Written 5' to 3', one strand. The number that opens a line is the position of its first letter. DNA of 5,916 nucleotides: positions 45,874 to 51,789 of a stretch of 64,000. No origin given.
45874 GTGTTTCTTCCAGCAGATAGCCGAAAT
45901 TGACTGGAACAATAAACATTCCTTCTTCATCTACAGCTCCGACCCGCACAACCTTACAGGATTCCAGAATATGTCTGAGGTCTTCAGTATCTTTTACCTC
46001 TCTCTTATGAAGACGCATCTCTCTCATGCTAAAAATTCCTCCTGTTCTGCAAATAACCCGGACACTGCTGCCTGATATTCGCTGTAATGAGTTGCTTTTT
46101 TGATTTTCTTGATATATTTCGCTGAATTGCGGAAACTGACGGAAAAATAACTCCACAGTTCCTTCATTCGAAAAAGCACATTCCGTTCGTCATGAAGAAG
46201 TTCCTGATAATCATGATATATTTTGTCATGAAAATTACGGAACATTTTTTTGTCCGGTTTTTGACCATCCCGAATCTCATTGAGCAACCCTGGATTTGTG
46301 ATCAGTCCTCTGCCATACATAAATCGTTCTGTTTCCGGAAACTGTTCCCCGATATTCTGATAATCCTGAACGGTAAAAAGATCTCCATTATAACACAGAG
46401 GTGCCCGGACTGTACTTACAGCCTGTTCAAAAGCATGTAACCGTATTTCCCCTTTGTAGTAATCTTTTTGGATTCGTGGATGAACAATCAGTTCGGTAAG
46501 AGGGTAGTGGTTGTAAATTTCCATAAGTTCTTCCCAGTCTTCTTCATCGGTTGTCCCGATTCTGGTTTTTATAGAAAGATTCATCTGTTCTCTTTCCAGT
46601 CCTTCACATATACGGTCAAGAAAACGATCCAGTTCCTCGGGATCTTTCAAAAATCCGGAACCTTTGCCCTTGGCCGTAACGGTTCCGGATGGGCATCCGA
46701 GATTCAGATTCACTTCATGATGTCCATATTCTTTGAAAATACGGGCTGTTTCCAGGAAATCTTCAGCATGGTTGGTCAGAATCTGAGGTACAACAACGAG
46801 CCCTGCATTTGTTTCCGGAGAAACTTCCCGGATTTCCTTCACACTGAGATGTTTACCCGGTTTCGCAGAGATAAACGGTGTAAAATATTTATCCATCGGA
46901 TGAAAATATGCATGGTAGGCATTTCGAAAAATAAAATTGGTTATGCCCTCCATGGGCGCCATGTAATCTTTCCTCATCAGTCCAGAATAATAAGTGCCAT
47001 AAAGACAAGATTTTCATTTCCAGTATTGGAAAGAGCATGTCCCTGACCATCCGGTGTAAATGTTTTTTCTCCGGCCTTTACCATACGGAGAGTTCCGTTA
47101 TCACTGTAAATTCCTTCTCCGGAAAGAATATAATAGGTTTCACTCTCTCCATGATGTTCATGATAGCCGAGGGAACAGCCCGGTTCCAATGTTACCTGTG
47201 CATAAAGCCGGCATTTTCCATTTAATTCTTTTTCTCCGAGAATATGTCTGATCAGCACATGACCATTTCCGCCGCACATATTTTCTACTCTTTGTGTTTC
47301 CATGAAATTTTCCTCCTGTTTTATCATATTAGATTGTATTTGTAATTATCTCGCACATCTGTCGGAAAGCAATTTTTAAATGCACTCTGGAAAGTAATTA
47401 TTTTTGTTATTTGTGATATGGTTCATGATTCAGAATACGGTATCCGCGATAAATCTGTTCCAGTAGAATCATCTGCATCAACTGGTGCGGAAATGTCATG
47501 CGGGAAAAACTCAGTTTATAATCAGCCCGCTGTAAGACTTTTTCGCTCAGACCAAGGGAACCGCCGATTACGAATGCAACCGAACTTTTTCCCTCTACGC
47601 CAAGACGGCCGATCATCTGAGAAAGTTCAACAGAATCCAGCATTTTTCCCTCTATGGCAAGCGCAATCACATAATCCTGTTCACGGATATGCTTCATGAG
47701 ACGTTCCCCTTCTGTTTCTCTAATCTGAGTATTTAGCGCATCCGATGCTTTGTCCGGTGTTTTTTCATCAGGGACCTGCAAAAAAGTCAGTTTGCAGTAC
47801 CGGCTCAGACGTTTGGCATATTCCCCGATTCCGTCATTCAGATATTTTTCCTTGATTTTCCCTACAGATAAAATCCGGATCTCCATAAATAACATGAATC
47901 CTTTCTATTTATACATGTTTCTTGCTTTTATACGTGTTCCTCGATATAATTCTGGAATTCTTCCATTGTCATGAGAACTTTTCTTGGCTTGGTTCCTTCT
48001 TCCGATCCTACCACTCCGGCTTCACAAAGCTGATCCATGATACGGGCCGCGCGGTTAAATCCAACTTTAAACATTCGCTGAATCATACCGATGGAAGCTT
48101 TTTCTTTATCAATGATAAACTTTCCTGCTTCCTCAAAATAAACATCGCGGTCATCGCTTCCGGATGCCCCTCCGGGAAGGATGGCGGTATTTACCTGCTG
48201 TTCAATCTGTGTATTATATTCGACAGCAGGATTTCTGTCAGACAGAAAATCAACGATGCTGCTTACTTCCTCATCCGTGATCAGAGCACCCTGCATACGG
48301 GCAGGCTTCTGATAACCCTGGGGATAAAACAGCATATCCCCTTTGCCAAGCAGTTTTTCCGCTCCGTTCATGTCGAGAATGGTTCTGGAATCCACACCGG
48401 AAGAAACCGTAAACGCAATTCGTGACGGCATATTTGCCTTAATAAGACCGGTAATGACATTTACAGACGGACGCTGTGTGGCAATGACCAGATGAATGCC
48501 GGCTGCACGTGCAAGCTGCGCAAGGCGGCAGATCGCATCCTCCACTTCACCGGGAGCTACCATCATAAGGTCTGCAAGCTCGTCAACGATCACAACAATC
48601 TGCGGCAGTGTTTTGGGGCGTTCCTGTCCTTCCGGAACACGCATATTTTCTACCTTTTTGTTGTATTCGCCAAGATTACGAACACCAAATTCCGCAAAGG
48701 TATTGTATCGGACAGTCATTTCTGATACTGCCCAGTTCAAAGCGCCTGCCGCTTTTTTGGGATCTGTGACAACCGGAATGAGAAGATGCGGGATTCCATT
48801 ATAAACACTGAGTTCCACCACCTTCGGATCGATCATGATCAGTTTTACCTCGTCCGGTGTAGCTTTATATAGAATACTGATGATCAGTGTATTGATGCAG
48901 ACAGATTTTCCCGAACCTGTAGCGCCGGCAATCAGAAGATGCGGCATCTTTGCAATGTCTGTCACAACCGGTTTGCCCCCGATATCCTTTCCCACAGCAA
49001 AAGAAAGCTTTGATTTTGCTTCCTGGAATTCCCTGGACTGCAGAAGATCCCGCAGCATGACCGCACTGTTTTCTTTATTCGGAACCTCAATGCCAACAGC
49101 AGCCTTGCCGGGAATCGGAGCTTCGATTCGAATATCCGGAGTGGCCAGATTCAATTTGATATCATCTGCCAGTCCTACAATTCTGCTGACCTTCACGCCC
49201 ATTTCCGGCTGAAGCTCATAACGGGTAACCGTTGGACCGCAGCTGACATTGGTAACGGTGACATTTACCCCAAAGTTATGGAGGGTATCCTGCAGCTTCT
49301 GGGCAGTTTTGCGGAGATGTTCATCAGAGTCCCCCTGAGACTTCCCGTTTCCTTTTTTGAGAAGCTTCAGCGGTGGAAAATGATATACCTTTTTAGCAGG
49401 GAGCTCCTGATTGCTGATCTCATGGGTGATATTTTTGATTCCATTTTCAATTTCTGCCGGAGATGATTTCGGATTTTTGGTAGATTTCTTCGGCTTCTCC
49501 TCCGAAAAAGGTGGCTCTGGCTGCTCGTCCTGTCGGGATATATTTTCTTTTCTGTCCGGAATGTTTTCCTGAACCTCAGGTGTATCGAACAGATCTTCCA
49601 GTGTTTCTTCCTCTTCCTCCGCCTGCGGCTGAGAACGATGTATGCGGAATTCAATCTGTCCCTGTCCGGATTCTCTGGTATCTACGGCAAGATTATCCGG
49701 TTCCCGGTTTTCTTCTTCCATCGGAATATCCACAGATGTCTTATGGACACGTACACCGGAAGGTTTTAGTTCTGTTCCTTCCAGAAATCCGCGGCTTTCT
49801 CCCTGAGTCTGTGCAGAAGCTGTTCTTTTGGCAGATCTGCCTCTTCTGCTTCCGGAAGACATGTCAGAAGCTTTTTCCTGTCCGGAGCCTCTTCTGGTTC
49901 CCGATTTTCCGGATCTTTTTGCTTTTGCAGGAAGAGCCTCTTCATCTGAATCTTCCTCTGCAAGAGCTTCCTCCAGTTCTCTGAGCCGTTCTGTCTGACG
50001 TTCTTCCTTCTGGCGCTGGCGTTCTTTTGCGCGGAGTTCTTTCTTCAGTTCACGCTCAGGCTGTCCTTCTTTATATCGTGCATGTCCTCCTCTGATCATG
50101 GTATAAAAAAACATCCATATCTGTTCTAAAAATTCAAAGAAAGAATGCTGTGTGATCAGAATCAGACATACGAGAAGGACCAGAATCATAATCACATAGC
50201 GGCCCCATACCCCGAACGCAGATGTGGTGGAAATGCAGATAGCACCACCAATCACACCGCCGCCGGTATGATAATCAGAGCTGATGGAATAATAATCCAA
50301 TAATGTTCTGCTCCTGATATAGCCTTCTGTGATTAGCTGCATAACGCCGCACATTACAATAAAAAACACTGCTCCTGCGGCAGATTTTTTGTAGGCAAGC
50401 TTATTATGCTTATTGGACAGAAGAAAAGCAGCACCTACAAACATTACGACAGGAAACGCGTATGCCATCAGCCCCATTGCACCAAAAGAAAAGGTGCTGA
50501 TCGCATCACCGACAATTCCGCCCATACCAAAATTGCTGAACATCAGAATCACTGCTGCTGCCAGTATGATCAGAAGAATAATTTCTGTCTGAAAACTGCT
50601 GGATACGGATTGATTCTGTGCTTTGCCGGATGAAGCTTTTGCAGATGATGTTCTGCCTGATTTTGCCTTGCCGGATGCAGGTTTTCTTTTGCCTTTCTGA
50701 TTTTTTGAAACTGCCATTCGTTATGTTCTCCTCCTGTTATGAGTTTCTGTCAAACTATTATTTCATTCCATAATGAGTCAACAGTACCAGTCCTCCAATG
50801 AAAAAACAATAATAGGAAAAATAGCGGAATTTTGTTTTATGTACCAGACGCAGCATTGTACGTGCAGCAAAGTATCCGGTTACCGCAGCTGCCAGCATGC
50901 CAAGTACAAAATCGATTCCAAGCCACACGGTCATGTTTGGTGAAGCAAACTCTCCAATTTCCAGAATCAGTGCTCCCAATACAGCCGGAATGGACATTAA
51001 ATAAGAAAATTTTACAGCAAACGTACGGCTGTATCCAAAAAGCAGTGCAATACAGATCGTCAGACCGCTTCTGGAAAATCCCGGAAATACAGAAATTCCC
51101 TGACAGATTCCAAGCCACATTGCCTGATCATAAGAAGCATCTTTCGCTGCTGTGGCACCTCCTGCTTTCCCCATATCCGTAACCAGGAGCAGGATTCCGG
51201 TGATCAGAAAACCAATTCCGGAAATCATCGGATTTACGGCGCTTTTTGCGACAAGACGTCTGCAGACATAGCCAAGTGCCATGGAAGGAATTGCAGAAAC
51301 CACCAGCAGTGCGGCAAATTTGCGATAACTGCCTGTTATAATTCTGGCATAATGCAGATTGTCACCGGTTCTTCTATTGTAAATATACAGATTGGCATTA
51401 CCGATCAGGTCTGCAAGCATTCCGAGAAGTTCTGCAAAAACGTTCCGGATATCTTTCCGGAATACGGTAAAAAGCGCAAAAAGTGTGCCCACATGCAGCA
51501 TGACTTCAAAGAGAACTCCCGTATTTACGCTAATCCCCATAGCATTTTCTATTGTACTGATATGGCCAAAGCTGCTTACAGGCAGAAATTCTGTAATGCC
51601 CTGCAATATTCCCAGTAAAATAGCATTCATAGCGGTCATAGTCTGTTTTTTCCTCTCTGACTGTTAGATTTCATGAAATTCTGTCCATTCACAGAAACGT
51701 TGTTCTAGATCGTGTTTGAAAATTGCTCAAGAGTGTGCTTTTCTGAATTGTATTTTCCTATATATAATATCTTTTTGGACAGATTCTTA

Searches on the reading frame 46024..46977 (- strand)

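Call 19: search_protein_families(library=pfam, proteins=[window:46024-46977:-], max_evalue=0.001)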
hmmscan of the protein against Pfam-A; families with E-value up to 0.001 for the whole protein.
window:46024-46977:- (317 aa): 1 family
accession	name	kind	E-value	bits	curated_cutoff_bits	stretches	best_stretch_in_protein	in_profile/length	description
PF01207.24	Dus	-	6.5e-36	124.4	20.4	1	6-306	2-293/311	Dihydrouridine synthase (Dus)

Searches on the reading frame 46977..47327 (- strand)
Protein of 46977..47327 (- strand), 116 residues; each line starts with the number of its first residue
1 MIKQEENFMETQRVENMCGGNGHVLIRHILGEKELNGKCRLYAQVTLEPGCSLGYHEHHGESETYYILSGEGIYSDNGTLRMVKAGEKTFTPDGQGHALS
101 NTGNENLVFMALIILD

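Call 19: search_protein_families(library=pfam, proteins=[window:46977-47327:-], max_evalue=0.001)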
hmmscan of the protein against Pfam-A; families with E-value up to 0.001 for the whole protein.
window:46977-47327:- (116 aa): 4 families
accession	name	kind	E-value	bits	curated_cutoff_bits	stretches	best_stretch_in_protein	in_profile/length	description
PF07883.17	Cupin_2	-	1.5e-14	53.8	27.2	1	45-111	3-68/70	Cupin domain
PF01050.24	MannoseP_isomer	-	5.6e-06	27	23.6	1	42-108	30-96/116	Mannose-6-phosphate isomerase C-terminal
PF12973.13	Cupin_7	-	6.3e-05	23.2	27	1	44-110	37-99/105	ChrR Cupin-like domain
PF16867.11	DMSP_lyase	-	0.00025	21.2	27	1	46-102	101-156/162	Dimethlysulfonioproprionate lyase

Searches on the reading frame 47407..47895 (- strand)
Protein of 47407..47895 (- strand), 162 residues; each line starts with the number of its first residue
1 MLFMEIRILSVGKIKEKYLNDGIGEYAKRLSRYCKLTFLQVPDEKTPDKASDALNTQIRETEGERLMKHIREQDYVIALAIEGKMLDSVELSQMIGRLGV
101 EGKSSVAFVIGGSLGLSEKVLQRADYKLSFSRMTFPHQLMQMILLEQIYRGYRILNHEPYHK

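Call 19: search_protein_families(library=pfam, proteins=[window:47407-47895:-], max_evalue=0.001)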
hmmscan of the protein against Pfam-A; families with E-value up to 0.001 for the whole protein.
window:47407-47895:- (162 aa): 1 family
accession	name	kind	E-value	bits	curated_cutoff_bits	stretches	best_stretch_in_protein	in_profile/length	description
PF02590.22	SPOUT_MTase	-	3.4e-58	196.5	27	1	4-161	1-154/154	Predicted SPOUT methyltransferase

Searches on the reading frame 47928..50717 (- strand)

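Call 19: search_protein_families(library=pfam, proteins=[window:47928-50717:-], max_evalue=0.001)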
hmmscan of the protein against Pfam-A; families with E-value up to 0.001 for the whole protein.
window:47928-50717:- (929 aa): 5 families
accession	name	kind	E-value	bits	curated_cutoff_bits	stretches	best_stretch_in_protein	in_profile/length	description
PF01580.24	FtsK_SpoIIIE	-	2.4e-73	246.7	24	1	555-752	2-221/221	FtsK/SpoIIIE family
PF17854.6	FtsK_alpha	-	1.1e-33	115.8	22.9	1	447-547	1-101/101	FtsK alpha domain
PF09397.16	FtsK_gamma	-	1.6e-25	89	30.6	1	856-917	2-63/63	Ftsk gamma domain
PF13491.11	FtsK_4TM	-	3.9e-10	40.1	23.1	1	65-200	46-170/171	4TM region of DNA translocase FtsK/SpoIIIE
PF01935.23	DUF87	-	0.00037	21.1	23.2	1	583-631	13-60/220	Helicase HerA, central domain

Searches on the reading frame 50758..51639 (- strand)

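Call 19: search_protein_families(library=pfam, proteins=[window:50758-51639:-], max_evalue=0.001)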
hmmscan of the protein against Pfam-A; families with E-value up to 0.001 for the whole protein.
window:50758-51639:- (293 aa): 1 family
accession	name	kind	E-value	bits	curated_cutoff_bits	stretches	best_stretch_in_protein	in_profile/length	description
PF02673.24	BacA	-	1.7e-64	218.4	33.4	1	6-283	1-256/257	Bacitracin resistance protein BacA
